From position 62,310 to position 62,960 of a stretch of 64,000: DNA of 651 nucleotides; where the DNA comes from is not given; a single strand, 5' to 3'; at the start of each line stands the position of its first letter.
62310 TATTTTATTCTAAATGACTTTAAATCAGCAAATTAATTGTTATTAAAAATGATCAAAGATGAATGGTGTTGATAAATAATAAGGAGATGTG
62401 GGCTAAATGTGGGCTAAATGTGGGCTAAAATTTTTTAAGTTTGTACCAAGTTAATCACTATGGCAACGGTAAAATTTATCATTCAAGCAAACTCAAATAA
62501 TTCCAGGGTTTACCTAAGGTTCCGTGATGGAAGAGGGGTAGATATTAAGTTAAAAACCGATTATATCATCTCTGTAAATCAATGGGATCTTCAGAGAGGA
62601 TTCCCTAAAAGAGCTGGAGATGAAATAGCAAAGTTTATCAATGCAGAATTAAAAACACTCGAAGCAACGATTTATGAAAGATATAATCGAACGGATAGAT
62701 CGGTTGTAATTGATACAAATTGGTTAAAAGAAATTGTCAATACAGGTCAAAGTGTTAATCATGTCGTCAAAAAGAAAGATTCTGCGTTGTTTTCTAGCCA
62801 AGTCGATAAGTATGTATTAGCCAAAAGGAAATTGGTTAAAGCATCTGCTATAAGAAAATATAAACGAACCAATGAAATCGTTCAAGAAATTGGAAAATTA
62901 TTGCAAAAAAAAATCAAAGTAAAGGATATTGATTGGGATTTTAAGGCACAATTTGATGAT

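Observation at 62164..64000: Boundary of an integrated element: tyrosine integrase, orphan tRNA 3' fragment with its own terminator, and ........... tandem repeats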

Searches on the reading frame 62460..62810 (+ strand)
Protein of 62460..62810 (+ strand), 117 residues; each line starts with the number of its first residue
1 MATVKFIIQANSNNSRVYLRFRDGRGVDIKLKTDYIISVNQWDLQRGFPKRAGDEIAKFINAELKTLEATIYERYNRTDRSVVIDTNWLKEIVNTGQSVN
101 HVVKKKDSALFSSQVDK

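Call 30: search_protein_families(library=pfam, proteins=[window:62460-62810:+], max_evalue=10)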
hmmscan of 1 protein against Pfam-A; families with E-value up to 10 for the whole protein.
window:62460-62810:+ (117 aa): 3 families
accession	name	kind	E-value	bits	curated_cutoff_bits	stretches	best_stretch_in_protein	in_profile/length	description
PF07104.16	DUF1366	-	0.019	15.1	23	1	15-95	21-105/117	Protein of unknown function (DUF1366)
PF04397.21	LytTR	-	0.032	14.9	22.6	1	60-112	32-86/98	LytTr DNA-binding domain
PF17293.8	Arm-DNA-bind_5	-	0.042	14.8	22.6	1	14-75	13-72/87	Arm DNA-binding domain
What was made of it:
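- On Heterobivalent, arm-binding integrases (IntCTnDOT / NBU-type subgroup): PF17293 scores only 14.8 bits against a cut-off of 22.6 (call 30).
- The Pfam arm-binding model PF17293 scores below its threshold (14.8 against 22.6 bits, call 30), so the arm-binding domain rests on a predicted structure.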
